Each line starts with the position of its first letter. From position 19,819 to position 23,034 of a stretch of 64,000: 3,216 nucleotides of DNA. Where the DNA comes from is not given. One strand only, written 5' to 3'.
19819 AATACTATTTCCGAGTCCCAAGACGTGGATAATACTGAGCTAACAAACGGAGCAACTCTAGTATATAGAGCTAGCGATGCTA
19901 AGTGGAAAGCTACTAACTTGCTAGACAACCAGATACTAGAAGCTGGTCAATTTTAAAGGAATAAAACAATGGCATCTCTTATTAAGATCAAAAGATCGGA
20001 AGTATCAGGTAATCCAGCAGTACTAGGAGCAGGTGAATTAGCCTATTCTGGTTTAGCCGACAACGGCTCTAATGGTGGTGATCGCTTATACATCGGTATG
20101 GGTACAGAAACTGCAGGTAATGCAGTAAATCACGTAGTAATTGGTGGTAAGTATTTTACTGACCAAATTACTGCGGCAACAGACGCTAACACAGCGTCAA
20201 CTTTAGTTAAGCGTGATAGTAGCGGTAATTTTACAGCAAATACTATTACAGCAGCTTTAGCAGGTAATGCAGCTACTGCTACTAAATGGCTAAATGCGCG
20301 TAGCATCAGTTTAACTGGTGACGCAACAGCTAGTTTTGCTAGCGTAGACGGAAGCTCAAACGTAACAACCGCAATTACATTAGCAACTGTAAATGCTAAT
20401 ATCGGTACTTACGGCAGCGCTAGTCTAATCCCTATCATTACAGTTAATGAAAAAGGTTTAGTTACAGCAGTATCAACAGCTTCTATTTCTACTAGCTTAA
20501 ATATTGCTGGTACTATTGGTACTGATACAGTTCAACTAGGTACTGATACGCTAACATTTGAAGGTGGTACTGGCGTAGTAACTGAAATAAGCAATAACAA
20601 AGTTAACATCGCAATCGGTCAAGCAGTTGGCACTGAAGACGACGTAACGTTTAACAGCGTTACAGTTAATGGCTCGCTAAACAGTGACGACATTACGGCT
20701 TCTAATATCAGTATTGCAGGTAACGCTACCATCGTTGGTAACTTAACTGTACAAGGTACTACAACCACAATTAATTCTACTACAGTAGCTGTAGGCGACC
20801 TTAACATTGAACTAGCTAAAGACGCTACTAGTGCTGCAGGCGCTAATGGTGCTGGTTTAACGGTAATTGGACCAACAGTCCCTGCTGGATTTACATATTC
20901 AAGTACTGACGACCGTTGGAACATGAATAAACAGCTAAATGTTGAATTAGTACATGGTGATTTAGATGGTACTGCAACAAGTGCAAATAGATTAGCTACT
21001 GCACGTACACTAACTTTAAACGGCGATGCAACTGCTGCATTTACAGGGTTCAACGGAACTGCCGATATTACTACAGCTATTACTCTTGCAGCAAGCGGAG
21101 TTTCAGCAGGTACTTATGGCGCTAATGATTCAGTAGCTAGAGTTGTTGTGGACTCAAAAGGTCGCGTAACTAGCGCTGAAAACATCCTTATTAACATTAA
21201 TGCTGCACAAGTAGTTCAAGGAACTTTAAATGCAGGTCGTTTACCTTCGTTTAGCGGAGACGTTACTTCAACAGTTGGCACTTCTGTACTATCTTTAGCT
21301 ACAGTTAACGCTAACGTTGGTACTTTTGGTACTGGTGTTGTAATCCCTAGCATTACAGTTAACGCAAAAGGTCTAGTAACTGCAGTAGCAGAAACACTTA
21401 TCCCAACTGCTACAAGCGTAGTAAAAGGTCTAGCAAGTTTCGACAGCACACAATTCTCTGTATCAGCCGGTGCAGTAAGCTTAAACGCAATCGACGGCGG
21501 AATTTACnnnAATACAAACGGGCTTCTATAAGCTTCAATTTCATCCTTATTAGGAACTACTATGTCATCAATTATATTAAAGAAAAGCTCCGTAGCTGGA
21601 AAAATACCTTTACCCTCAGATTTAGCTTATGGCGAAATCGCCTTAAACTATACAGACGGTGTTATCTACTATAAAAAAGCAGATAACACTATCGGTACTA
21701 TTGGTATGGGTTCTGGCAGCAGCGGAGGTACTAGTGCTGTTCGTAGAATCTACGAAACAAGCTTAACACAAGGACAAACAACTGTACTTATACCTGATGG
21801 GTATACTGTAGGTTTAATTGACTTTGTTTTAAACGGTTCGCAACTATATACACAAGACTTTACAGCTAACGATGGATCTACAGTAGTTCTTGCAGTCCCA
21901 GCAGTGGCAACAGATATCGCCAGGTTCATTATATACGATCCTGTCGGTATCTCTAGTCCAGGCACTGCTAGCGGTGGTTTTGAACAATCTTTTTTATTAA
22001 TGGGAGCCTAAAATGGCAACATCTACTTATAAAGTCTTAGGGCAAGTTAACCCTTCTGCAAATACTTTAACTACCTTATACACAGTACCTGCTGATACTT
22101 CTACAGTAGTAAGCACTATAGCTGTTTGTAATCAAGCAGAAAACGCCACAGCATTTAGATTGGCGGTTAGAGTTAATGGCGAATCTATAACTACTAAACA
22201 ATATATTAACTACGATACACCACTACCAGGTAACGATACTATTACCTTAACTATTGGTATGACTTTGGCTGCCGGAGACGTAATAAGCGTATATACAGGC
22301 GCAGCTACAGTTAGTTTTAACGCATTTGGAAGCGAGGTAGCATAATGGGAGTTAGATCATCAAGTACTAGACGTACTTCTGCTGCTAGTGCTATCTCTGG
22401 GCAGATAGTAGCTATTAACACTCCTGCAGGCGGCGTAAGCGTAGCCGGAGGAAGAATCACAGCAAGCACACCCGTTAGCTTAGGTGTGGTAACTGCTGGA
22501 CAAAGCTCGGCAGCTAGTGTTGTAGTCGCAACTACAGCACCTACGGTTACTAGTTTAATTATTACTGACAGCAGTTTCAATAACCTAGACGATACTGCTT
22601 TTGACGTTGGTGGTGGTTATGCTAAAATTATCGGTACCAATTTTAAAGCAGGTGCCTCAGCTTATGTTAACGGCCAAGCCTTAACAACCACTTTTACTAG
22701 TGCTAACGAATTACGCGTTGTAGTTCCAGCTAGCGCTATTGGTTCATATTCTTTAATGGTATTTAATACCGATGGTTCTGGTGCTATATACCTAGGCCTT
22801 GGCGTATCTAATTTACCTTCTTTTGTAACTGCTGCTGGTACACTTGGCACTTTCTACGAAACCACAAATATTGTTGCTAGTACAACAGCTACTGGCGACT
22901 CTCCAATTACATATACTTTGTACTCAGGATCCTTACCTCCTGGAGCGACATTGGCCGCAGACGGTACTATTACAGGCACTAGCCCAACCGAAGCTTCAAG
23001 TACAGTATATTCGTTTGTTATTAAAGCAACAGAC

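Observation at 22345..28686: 2113-aa tail protein built from at least eight tandem LamG/ConA-like lectin domains after IPT/Ig-like domains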

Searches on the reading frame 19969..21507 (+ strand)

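Call 6: search_protein_families(library=phrogs, proteins=[window:19969-21507:+], max_evalue=0.001)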
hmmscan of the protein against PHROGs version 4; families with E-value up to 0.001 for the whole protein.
window:19969-21507:+ (513 aa): 7 families
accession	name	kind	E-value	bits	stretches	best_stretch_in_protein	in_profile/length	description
phrog_697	-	head and packaging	9.9e-23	80.5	3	71-213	56-203/2079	structural protein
phrog_5181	-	unknown function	9.8e-19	68.1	2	196-488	288-478/763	-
phrog_3018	-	head and packaging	3e-16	60.4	2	336-468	99-232/341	head decoration protein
phrog_7389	-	tail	2.5e-14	53.8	2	328-405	333-403/732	tail fiber protein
phrog_38759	-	unknown function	6e-14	52.5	2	325-447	50-159/920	-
phrog_15769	-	unknown function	9.1e-12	45.5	1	1-80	1-77/560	-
phrog_36881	-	unknown function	1.1e-05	26.5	1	368-441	16-86/198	-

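Call 10: search_protein_families(library=pfam, proteins=[window:19969-21507:+], max_evalue=0.01)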
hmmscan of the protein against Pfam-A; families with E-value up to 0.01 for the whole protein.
window:19969-21507:+ (513 aa): 0 families

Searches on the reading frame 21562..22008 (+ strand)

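Call 6: search_protein_families(library=phrogs, proteins=[window:21562-22008:+], max_evalue=0.001)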
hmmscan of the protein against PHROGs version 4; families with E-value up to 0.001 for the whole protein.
window:21562-22008:+ (149 aa): 8 families
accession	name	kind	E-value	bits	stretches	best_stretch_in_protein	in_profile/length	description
phrog_35830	-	tail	2.2e-09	37.4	1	2-53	5-56/629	long tail fiber protein distal subunit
phrog_17885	-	tail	7.7e-08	31.7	1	3-54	7-61/1002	tail fiber protein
phrog_18345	-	tail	6.6e-07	29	1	61-129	13-82/956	tail fiber protein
phrog_3442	-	unknown function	2.1e-05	21.9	1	3-50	7-54/3967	-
phrog_20242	-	tail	3.7e-05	23.3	1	8-63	14-70/1025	tail fiber protein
phrog_1699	-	tail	5.2e-05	22.9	1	7-44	10-47/1000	long tail fiber protein distal subunit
phrog_32294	-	tail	0.00033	18.4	1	3-74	4-72/2435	baseplate wedge subunit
phrog_10316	-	tail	0.00048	18.7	1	3-45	8-53/1471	tail fiber protein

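Call 10: search_protein_families(library=pfam, proteins=[window:21562-22008:+], max_evalue=0.01)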
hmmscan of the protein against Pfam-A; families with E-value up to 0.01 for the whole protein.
window:21562-22008:+ (149 aa): 0 families

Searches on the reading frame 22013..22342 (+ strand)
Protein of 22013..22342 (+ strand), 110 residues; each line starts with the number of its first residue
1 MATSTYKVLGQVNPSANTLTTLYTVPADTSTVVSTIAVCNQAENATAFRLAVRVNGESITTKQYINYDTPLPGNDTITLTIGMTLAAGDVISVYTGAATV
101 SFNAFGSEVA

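Call 6: search_protein_families(library=phrogs, proteins=[window:22013-22342:+], max_evalue=0.001)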
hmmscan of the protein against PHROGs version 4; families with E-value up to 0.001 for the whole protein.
window:22013-22342:+ (110 aa): 2 families
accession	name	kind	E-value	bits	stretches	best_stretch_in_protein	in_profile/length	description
phrog_1276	-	unknown function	1.5e-09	38.8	1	1-108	1-110/325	-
phrog_693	-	tail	3.3e-05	23.9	1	8-53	6-49/493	tail fiber protein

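Call 10: search_protein_families(library=pfam, proteins=[window:22013-22342:+], max_evalue=0.01)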
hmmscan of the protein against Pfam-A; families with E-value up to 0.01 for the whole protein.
window:22013-22342:+ (110 aa): 1 family
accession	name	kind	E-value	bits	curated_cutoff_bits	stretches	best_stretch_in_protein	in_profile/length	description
PF01557.24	FAA_hydrolase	-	0.0073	16.4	23.9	1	27-93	113-179/214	Fumarylacetoacetate (FAA) hydrolase C-terminal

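Call 33: search_solved_structures(query=A2, max_evalue=10)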
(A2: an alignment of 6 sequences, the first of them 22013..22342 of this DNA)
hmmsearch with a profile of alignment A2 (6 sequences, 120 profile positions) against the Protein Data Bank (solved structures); distinct sequences matched with E-value up to 10: 0.

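Call 37: find_homologous_proteins(query=window:22013-22342:+, max_evalue=0.001)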
Query window:22013-22342:+ (110 aa): 4010 proteins with E <= 0.001 among 4036 candidates; the best 120 are listed.
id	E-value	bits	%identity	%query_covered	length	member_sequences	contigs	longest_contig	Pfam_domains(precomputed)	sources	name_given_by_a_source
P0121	7.6e-60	217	97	100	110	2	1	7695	-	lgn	-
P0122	4.9e-51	188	85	97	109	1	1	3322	-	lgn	-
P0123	1.2e-50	187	83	99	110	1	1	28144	-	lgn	-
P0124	3.6e-50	186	84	97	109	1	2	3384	-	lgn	-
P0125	2.2e-41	158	71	97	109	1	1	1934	-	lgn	-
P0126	3.1e-41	157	69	97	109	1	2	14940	-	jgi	jgi:hypothetical protein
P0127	8.4e-41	156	74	96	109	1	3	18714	-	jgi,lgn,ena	-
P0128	1.1e-40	155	70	95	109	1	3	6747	-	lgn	-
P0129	2.5e-40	154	72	97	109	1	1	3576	-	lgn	-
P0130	2.7e-40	154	70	95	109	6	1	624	-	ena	-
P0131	3.8e-40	154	70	95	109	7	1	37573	-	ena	-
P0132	6.9e-40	153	69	95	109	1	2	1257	-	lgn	-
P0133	7.5e-40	153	67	97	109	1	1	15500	-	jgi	-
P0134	9.2e-40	152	68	97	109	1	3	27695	-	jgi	jgi:hypothetical protein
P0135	9.2e-40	152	69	100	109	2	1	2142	-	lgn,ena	-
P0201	1.7e-35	139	66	95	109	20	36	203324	-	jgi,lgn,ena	jgi:hypothetical protein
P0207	2.2e-35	138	64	96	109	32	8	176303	-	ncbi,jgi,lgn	jgi:hypothetical protein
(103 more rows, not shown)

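Call 38: search_dna_similar(query=window:22013-22342:+, collection=phages, mode=protein, max_rows=30, rows=spread)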
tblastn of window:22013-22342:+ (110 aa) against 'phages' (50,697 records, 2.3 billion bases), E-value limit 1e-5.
Records with a match: 6; places in all: 6; records where one place covers at least 80% of the query: 6.
Best place of each record, by identity: <60% 6.
By first word of the organism name: Caudovirales 2; Streptomyces 2; Pontimonas 1; Marine 1.
By host as written in the record: - 3; Streptomyces lividans JI 1326 2; Pontimonas salivibrio CL-TW6 1.
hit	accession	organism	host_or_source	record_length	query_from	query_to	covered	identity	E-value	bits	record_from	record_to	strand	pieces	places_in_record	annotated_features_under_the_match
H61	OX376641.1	Caudovirales sp. ct2KA10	-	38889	7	108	93%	55.9%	1e-27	110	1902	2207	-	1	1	record has no annotation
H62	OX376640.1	Caudovirales sp. ct2KA10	-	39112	7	108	93%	55.9%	1e-27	110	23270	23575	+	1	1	record has no annotation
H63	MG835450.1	Pontimonas phage phiPsal1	Pontimonas salivibrio CL-TW6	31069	1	110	100%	46.8%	2e-24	101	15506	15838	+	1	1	putative virion structural protein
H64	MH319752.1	Marine virus AG-345-F15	single cell amplified by WGA-X; seawater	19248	8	110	94%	34.0%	1e-7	54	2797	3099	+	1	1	record has no annotation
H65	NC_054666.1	Streptomyces phage Caelum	Streptomyces lividans JI 1326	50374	21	109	81%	37.1%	9e-7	51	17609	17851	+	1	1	22: hypothetical protein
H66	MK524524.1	Streptomyces phage Caelum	Streptomyces lividans JI 1326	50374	21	109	81%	37.1%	9e-7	51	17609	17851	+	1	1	22: hypothetical protein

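Call 40: get_annotated_region(hit=H63, flank=7000)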
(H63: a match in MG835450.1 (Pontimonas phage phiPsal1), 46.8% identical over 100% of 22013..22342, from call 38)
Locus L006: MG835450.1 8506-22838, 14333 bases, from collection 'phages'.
description: Pontimonas phage phiPsal1, complete genome.
organism: Pontimonas phage phiPsal1 (NCBI taxid 2079347)
taxonomy: Viruses; Duplodnaviria; Heunggongvirae; Uroviricota; Caudoviricetes
host: Pontimonas salivibrio CL-TW6; source: -; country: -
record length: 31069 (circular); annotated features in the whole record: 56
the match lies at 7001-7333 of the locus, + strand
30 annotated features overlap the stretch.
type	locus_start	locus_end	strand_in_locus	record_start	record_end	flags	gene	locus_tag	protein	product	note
CDS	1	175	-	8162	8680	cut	-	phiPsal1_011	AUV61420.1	SAM dependent methyltransferase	-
CDS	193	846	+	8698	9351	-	-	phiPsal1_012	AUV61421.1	GT2 family glycosyltransferase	-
CDS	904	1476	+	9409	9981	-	-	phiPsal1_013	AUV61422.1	neck protein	neck protein HK97 gp6 family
CDS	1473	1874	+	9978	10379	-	-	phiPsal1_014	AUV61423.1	tail completion protein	-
CDS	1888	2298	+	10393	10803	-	-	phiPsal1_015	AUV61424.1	tail tube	-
CDS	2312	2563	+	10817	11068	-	-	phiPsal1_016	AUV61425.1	hypothetical protein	many BlastP matches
CDS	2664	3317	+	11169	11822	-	-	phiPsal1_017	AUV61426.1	hypothetical protein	no BlastP matches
CDS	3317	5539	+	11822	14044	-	-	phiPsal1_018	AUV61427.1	tape measure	-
CDS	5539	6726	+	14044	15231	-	-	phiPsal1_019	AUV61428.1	putative tail fiber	-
CDS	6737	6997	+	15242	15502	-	-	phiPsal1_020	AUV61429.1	hypothetical protein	many BlastP matches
CDS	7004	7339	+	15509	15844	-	-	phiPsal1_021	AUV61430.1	putative virion structural protein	matches YP_007517722.1 virion structural protein in Pelagibacter phage HTVC010P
CDS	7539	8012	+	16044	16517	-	-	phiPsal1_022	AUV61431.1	hypothetical protein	no BlastP matches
CDS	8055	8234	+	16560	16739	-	-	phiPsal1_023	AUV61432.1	hypothetical protein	no BlastP matches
CDS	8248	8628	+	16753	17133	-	-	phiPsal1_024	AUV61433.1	hypothetical protein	matches many metagenome sequences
CDS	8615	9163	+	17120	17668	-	-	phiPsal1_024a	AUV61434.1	peptidase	M23 peptidase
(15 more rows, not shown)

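Call 41: get_annotated_region(hit=H65, flank=6000)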
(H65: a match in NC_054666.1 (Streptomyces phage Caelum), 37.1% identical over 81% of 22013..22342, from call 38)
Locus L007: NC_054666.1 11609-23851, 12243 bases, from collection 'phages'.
description: Streptomyces phage Caelum, complete genome.
organism: Streptomyces phage Caelum (NCBI taxid 2530160)
taxonomy: Viruses; Duplodnaviria; Heunggongvirae; Uroviricota; Caudoviricetes; Arquatrovirinae; Caelumvirus; Caelumvirus caelum
host: Streptomyces lividans JI 1326; source: soil; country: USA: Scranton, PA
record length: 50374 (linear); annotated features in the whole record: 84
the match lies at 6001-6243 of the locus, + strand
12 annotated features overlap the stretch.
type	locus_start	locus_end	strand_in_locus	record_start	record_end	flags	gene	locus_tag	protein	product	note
CDS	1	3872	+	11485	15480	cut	19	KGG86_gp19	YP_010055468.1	tail length tape measure protein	-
CDS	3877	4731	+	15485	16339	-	20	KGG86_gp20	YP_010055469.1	minor tail protein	-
CDS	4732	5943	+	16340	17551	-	21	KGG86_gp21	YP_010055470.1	minor tail protein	-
CDS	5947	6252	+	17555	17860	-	22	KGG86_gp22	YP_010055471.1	hypothetical protein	-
CDS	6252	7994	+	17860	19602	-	23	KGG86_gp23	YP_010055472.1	tail fiber protein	-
CDS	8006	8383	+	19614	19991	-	24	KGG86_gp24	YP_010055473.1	hypothetical protein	-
CDS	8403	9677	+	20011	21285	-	25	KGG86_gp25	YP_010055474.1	tail protein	-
CDS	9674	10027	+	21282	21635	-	26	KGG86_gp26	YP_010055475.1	hypothetical protein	-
CDS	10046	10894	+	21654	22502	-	27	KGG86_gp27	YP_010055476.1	endolysin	-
CDS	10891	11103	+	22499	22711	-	28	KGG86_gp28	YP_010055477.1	hypothetical protein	-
CDS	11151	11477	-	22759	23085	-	29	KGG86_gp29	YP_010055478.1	hypothetical protein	-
CDS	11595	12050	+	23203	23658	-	30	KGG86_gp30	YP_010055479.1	transcriptional repressor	-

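Call 55: predict_structure(alignment_id=A5)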
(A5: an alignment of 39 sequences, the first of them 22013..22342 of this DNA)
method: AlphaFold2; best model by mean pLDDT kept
length: 110 residues; sequences in the alignment: 39
mean_pLDDT: 93.1   pTM: 0.82
mean pLDDT of the five models: 93.1, 92.0, 91.4, 91.4, 90.3
residues with pLDDT >= 90: 97; 70-90: 13; 50-70: 0; < 50: 0
segments of 3 or more residues with pLDDT < 50: none
pLDDT, mean of each block of 10 residues (from residue 1): 91 94 94 96 95 89 87 95 93 95 95
secondary structure, 60 per line:
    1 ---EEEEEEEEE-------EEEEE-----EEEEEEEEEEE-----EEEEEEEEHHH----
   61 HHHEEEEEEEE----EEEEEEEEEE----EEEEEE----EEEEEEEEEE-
elements in order: E4-12 E20-24 E30-40 E46-53 E64-71 E76-85 E90-95 E100-109

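Call 78: find_encoding_contigs(protein=P0207, flank=8000, max_places=3)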
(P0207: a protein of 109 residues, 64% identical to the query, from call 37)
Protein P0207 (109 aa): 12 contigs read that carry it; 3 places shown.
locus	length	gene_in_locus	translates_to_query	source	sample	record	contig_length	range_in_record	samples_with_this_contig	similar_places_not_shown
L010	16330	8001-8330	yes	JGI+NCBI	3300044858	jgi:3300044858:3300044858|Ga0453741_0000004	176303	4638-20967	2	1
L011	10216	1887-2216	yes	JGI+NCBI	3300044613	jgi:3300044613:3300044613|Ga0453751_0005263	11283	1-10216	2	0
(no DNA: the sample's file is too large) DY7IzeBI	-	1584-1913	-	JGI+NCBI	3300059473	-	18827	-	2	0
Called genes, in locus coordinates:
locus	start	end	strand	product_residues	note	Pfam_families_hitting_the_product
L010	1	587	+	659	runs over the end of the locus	-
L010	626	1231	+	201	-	-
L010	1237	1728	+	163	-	-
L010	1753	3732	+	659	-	PF18454:Mtd_N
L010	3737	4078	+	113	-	-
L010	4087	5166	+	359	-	-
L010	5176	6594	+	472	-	PF25390:WD40_RLD, PF00415:RCC1 (weak), PF13540:RCC1_2, PF25390:WD40_RLD, PF00415:RCC1, PF13540:RCC1_2 (weak), PF00415:RCC1 (weak)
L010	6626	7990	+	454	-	-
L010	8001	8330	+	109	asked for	-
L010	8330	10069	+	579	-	PF05345:He_PIG, PF25384:Alsin_RLD (faint), PF25390:WD40_RLD, PF00415:RCC1 (weak), PF13540:RCC1_2 (faint), PF25390:WD40_RLD, PF00415:RCC1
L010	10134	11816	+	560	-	PF25390:WD40_RLD, PF00415:RCC1 (weak), PF25384:Alsin_RLD (weak), PF00415:RCC1, PF13540:RCC1_2 (weak), PF00415:RCC1 (weak)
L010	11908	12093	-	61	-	-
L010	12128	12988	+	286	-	-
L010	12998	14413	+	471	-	PF25384:Alsin_RLD (faint), PF25390:WD40_RLD, PF00415:RCC1, PF25390:WD40_RLD, PF13540:RCC1_2 (weak)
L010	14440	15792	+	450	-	-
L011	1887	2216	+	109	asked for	-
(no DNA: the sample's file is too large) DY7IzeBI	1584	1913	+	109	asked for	-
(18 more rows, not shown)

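Call 79: find_encoding_contigs(protein=P0201, flank=8000, max_places=3)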
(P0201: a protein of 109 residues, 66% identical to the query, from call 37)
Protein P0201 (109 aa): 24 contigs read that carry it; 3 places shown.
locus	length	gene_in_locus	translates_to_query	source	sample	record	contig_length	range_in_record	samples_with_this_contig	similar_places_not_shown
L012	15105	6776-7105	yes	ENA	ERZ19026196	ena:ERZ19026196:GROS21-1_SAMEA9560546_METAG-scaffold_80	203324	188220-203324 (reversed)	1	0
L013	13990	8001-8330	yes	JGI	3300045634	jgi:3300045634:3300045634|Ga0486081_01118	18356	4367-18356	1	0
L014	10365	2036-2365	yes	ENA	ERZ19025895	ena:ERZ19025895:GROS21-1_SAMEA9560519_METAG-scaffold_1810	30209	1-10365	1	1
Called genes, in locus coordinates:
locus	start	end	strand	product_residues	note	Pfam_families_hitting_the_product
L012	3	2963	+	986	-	?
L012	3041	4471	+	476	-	-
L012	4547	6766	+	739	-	-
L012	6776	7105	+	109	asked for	-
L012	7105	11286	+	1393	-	PF13385:Laminin_G_3, PF02210:Laminin_G_2 (faint), PF13385:Laminin_G_3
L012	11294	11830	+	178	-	-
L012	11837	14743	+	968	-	-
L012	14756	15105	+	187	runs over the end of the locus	-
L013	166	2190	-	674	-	-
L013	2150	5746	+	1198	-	-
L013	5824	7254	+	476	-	-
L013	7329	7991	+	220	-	-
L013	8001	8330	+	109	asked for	-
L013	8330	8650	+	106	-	-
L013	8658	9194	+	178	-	-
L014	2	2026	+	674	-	?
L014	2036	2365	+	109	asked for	-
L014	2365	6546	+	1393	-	PF13385:Laminin_G_3, PF02210:Laminin_G_2 (faint), PF13385:Laminin_G_3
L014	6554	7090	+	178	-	-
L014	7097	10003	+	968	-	-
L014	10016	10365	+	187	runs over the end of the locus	-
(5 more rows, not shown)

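Call 98: search_protein_representatives(alignment_id=A5)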
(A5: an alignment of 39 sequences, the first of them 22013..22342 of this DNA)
Query: 39 sequences, 109 profile positions. Proteins with E-value up to 0.001 (for the whole library): 3858; up to 1e-10: 1844; up to 1e-30: 93. The best 150 are listed.
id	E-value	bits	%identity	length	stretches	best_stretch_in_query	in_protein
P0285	8.9e-54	196.4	-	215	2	6-107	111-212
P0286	6.5e-51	187.2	-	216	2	1-109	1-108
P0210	2.9e-50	185.1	-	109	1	1-109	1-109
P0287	4.4e-50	184.5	-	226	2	6-109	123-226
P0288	3.7e-49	181.6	-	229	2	1-108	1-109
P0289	2.1e-48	179.1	-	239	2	3-109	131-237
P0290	5.8e-47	174.5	-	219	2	4-108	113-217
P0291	9.5e-46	170.6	-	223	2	1-107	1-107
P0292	1.2e-45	170.2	-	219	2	14-108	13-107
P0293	2.4e-45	169.3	-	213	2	6-107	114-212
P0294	4.9e-44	165.1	-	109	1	1-109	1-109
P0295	7.1e-44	164.5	-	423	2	1-107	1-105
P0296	3.3e-43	162.4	-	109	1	1-109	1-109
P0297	1.2e-42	160.6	-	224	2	6-108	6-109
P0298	4.0e-40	152.5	-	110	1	2-108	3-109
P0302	1.3e-38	147.6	-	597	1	4-108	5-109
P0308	1.1e-37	144.7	-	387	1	1-107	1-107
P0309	1.1e-37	144.7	-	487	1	1-107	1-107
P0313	4.2e-37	142.7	-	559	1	1-108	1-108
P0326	1.8e-35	137.5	-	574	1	1-108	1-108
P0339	4.7e-34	132.9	-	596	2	1-108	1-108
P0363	1.8e-31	124.6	-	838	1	1-108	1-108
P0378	1.2e-30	121.9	-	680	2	1-106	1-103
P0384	5.9e-30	119.7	-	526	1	1-107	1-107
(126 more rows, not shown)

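Call 99: search_protein_families(library=pfam, proteins=[P0302, P0313, P0326, P0339, P0363, P0378, P0384, P0309, P0295, P0308], max_evalue=0.001)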
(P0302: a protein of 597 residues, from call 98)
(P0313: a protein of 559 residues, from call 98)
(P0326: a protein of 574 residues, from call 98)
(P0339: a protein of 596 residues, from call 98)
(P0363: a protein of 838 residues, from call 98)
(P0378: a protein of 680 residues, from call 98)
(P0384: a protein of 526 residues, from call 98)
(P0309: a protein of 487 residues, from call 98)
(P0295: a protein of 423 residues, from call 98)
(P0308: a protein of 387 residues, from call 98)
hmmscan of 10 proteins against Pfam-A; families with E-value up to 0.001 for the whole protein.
P0302 (597 aa): 2 families
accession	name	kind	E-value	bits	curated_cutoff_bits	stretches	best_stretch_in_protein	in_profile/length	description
PF13385.13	Laminin_G_3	-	8.2e-19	68.7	27.6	1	197-331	1-142/151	Concanavalin A-like lectin/glucanases superfamily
PF21722.4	Gly_rich_2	-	5.1e-08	33.6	24.3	0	114-444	7-219/226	Glycine-rich domain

P0313 (559 aa): 1 family
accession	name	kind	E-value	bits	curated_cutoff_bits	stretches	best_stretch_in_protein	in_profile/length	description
PF21722.4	Gly_rich_2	-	3.6e-21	76.6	24.3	1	294-522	9-224/226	Glycine-rich domain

P0326 (574 aa): 2 families
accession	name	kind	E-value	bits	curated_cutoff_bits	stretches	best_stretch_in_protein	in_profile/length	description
PF21722.4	Gly_rich_2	-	1.4e-20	74.7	24.3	1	289-539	3-225/226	Glycine-rich domain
PF05345.18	He_PIG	-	9.1e-10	39.3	24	1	215-297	6-96/96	Putative Ig domain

P0339 (596 aa): 2 families
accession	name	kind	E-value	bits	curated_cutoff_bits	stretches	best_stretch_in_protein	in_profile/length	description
PF05345.18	He_PIG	-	4.4e-09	37.1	24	1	230-297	16-93/96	Putative Ig domain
PF21722.4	Gly_rich_2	-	3.8e-05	24.2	24.3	1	307-559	17-225/226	Glycine-rich domain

P0363 (838 aa): 2 families
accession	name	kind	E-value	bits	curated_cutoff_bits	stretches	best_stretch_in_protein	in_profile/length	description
PF05345.18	He_PIG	-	1.6e-30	105.8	24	4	501-580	10-95/96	Putative Ig domain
PF21722.4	Gly_rich_2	-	6.6e-08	33.3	24.3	1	575-798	5-225/226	Glycine-rich domain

P0378 (680 aa): 0 families

P0384 (526 aa): 0 families

P0309 (487 aa): 1 family
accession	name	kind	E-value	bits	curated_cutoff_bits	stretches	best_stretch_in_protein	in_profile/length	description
PF01833.30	TIG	-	1.6e-06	28.4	20.9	1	139-197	14-73/84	IPT/TIG domain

P0295 (423 aa): 1 family
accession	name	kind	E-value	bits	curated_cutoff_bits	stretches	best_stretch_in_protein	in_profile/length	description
PF01391.23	Collagen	-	6.1e-08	32.8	27.2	0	228-285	4-59/60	Collagen triple helix repeat (20 copies)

P0308 (387 aa): 4 families
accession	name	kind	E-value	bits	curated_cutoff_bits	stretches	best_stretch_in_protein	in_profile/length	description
PF00415.24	RCC1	-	1.4e-17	64.5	21.7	2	301-347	2-50/50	Regulator of chromosome condensation (RCC1) repeat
PF25390.1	WD40_RLD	-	3e-15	56.9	150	1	300-379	264-346/363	RCC1-like domain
PF13540.12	RCC1_2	-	1e-06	28.8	22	1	335-362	2-29/30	Regulator of chromosome condensation (RCC1) repeat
PF01833.30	TIG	-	4.5e-06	27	20.9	1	130-194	4-71/84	IPT/TIG domain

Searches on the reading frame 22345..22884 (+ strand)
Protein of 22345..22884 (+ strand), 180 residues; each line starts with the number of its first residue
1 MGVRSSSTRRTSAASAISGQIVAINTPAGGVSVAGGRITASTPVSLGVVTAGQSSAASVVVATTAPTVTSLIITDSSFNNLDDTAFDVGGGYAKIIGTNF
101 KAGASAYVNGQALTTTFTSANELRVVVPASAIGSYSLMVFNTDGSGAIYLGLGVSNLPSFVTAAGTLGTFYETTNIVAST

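Call 31: search_protein_families(library=pfam, proteins=[window:22345-22884:+], max_evalue=10)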
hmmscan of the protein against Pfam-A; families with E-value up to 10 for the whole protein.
window:22345-22884:+ (180 aa): 1 family
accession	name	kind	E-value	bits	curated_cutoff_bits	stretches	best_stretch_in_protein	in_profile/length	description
PF01833.30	TIG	-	2.8e-06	27.7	20.9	1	89-143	15-72/84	IPT/TIG domain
